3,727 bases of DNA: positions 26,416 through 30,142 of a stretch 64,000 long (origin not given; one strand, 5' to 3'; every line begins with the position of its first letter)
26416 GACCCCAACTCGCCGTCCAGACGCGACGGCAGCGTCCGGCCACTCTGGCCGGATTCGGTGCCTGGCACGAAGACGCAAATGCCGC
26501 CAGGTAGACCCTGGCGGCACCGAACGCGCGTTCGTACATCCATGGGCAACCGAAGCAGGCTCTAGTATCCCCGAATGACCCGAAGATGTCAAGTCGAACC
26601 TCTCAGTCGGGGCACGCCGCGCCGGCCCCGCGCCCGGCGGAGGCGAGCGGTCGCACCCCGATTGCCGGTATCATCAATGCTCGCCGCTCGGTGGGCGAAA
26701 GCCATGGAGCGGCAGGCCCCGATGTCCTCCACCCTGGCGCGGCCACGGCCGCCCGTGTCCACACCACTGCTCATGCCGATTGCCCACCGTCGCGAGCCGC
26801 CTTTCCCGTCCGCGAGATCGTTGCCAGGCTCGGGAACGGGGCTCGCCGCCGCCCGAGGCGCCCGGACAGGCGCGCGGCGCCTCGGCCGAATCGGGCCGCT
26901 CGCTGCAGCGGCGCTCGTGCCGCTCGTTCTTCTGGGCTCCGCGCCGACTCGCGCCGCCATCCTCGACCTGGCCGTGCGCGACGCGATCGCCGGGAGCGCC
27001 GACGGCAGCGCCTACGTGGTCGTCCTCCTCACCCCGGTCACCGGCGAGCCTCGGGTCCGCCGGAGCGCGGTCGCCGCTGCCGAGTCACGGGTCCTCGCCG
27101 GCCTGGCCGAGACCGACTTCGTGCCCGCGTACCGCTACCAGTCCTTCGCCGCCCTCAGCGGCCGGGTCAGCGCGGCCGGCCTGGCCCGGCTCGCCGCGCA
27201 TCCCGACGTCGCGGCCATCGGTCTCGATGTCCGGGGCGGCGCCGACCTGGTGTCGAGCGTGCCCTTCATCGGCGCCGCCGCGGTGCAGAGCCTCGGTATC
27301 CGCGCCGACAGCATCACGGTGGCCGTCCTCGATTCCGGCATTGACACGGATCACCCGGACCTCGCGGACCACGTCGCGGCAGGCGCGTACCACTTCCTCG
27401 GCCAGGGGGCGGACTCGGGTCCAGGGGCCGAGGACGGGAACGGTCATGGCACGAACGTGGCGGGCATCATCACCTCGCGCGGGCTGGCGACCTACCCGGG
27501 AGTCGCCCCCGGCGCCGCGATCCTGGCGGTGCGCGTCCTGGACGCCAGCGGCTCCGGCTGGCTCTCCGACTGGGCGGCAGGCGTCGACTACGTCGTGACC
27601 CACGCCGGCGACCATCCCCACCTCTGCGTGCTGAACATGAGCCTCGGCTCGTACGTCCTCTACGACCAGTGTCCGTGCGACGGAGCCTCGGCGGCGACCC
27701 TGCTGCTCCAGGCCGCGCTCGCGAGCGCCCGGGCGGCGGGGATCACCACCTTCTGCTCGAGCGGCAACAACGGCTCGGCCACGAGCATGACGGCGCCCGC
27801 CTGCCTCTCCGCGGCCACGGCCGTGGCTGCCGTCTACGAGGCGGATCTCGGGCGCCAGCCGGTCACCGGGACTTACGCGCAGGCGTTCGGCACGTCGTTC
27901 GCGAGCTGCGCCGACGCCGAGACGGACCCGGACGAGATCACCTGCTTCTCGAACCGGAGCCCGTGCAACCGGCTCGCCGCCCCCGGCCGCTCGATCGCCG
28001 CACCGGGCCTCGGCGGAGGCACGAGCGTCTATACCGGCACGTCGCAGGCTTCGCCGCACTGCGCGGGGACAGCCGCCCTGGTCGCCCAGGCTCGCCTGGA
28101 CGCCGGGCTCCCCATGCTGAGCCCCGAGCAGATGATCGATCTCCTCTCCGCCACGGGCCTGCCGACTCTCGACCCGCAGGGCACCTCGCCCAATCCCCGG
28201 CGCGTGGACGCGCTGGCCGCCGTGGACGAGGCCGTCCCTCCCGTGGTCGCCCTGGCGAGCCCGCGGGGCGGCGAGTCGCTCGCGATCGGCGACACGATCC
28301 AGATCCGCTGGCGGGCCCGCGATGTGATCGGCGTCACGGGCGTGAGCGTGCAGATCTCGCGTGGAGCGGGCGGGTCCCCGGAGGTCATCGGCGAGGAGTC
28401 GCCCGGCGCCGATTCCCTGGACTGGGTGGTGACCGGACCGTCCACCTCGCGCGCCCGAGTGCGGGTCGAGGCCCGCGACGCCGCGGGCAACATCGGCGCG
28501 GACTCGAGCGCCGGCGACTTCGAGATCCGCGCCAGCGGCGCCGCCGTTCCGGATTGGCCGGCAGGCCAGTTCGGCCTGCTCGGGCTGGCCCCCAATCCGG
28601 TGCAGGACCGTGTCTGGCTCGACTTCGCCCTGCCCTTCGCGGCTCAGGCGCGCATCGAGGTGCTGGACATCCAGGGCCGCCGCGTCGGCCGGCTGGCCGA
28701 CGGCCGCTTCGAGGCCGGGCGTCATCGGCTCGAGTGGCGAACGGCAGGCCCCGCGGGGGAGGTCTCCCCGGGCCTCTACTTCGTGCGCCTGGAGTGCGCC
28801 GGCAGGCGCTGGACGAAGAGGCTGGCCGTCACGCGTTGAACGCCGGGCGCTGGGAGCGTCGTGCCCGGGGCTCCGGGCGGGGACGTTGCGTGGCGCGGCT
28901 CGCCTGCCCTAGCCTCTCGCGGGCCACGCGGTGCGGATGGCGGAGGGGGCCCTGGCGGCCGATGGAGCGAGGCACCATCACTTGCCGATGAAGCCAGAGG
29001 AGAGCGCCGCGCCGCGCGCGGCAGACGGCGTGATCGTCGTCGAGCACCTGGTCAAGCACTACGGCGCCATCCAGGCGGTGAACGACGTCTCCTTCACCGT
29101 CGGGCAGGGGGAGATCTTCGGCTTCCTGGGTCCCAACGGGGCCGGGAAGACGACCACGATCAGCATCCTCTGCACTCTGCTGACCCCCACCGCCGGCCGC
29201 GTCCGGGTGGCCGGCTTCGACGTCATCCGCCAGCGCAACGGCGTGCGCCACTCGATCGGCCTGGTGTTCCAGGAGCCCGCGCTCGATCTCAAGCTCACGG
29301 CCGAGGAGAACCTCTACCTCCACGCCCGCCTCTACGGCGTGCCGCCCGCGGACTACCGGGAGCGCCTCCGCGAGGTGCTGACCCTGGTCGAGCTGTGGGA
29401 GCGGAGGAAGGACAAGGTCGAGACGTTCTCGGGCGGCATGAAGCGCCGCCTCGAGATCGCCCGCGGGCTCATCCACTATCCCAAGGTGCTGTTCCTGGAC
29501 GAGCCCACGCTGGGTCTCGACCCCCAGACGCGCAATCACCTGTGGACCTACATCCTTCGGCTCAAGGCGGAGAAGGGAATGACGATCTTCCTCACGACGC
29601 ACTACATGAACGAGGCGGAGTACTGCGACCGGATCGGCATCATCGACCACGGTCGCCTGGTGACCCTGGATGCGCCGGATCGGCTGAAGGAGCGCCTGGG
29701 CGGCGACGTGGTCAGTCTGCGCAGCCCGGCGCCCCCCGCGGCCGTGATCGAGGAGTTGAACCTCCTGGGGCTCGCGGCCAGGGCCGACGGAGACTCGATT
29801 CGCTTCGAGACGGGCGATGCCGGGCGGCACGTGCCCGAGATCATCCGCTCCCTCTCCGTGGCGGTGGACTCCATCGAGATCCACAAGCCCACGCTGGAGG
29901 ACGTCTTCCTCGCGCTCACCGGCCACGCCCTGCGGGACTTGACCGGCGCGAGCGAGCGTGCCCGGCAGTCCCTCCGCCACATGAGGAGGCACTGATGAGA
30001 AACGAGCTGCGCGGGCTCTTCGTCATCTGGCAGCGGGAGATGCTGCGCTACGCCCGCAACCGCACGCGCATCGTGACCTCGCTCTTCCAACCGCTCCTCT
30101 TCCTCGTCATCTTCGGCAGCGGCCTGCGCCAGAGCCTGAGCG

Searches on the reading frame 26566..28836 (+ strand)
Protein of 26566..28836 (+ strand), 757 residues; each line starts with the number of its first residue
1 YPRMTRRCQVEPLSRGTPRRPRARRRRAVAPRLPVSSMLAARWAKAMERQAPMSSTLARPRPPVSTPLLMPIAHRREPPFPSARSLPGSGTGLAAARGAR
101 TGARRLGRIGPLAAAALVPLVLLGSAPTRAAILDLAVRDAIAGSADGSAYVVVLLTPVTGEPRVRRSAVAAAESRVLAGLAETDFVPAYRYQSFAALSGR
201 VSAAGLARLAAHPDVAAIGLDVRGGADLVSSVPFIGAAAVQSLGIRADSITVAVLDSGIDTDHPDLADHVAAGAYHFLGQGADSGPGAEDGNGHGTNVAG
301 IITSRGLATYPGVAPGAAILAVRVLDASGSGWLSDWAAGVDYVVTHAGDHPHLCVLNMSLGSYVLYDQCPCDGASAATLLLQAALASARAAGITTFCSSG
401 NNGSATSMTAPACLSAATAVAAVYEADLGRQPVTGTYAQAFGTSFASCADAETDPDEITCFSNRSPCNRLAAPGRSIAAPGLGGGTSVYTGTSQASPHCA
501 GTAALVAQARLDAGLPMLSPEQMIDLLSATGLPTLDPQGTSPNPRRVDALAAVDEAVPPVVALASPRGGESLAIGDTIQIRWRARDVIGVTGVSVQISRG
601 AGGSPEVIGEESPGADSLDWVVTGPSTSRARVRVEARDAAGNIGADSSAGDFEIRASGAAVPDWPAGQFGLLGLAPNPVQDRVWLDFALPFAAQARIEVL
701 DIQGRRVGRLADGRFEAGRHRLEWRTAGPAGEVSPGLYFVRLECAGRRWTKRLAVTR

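Call 15: search_protein_families(library=pfam, proteins=[window:26566-28836:+], max_evalue=0.001)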
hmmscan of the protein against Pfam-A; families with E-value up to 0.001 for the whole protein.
window:26566-28836:+ (757 aa): 2 families
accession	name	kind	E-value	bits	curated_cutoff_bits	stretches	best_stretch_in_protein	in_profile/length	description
PF00082.27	Peptidase_S8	-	5.6e-37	128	21.8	1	249-530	3-272/288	Subtilase family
PF17957.7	Big_7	-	0.00018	22.5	24.1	1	559-622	1-58/70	Bacterial Ig domain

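Call 76: search_protein_families(library=ncbifam, proteins=[window:26566-28836:+], max_evalue=0.01)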
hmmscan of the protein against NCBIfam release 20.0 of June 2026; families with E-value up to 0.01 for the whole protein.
window:26566-28836:+ (757 aa): 6 families
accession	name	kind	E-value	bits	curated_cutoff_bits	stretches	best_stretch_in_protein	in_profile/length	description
TIGR03921.1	T7SS_mycosin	equivalog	1.7e-26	93.2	278.75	1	248-560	13-292/353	type VII secretion-associated serine protease mycosin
NF040809.1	germ_prot_CspBA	exception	3.7e-06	24.9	1250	0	288-365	718-797/1099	bifunctional germination protease/germinant receptor pseudoprotease CspBA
NF040553.1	SGO_0316_fam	subfamily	3.4e-05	21.7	1400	1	484-537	685-737/1486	SGO_0316/SGO_0317 family LPXTG-anchored serine peptidase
NF051851.1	AtpSerPepEprS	equivalog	4.7e-05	21.6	1700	1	470-530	281-336/988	autotransporter serine peptidase EprS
TIGR04183.1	Por_Secre_tail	domain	0.0003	20.7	23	1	675-754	2-70/72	T9SS type A sorting domain-containing protein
NF042956.1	IteS_antiphage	equivalog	0.00044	18.6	900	1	247-363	254-361/747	S8 family anti-phage peptidase IteS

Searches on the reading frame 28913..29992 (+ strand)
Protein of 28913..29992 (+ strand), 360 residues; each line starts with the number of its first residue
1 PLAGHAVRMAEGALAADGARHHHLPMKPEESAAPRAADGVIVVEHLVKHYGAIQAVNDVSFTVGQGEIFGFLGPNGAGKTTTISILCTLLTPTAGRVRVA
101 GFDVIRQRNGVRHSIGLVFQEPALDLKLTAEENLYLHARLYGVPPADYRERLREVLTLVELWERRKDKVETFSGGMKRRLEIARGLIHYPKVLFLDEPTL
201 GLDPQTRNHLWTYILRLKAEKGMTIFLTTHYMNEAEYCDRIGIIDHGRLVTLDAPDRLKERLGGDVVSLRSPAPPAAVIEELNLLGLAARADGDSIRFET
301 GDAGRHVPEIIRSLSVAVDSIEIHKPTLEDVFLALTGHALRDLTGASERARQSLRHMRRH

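Call 52: search_protein_families(library=pfam, proteins=[window:28913-29992:+], max_evalue=0.00001)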
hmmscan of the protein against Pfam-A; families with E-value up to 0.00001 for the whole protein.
window:28913-29992:+ (360 aa): 2 families
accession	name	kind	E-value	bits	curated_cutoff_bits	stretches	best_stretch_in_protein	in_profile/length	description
PF00005.33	ABC_tran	-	8.1e-34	117.6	25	1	56-199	1-136/137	ABC transporter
PF13304.12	AAA_21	-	4e-10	40.7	27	1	165-230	231-298/304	AAA domain, putative AbiEii toxin, Type IV TA system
